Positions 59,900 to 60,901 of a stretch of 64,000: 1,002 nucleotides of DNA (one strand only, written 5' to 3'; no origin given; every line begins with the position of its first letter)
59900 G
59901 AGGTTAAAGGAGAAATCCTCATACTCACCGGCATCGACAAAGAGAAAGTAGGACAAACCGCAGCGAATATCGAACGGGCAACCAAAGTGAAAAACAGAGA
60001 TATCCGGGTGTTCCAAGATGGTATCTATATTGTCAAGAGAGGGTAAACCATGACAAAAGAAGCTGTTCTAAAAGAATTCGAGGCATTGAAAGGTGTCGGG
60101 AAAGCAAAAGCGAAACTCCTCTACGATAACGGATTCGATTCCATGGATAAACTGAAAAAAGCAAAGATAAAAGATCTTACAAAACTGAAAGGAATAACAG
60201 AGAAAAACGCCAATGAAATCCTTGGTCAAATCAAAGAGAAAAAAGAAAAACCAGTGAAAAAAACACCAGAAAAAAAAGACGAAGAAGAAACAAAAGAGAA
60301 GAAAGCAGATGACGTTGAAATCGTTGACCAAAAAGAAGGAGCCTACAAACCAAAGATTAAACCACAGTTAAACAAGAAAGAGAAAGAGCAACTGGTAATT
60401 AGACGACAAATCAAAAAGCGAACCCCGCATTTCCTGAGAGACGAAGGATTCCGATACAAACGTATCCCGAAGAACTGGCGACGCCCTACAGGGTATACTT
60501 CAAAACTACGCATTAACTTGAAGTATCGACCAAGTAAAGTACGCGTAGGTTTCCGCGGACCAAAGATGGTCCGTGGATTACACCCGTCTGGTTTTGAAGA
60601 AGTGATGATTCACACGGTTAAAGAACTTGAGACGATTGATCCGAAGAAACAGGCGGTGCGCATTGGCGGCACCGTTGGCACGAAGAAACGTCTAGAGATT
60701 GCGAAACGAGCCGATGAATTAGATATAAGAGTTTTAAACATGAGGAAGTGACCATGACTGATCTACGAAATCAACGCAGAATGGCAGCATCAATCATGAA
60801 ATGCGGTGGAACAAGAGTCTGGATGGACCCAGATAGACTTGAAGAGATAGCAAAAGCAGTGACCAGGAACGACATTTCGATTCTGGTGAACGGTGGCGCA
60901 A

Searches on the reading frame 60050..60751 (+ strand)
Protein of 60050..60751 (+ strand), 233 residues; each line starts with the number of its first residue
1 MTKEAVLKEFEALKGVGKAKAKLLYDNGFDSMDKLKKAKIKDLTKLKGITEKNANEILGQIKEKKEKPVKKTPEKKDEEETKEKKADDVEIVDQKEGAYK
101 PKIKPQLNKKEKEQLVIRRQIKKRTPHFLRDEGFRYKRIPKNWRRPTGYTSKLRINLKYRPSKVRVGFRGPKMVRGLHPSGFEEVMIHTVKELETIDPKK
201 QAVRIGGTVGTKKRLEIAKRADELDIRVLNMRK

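Call 35: search_protein_families(library=pfam, proteins=[window:60050-60751:+], max_evalue=0.05)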
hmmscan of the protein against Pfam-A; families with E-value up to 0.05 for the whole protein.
window:60050-60751:+ (233 aa): 8 families
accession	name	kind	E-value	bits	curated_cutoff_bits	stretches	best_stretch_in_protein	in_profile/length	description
PF01655.23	Ribosomal_L32e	-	2.9e-36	124.5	25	1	125-230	1-108/108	Ribosomal protein L32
PF14520.12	HHH_5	-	1.8e-11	44.8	27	1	9-62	3-56/57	Helix-hairpin-helix domain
PF00633.29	HHH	-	3.2e-07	30.3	24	1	32-58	2-28/30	Helix-hairpin-helix motif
PF12826.13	HHH_2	-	1.4e-06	28.8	27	1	14-59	9-53/64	Helix-hairpin-helix motif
PF10391.15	DNA_pol_lambd_f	-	5.6e-05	23.3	29.8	1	9-45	2-38/51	Fingers domain of DNA polymerase lambda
PF11731.14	Cdd1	-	0.0076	16.9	25.5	1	4-44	2-42/86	Pathogenicity locus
PF25453.1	DUF7898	-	0.012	16.5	27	0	20-57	16-53/80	Domain of unknown function (DUF7898)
PF20582.4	UPF0758_N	-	0.021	15.4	27.1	0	29-53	51-75/77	UPF0758 N-terminal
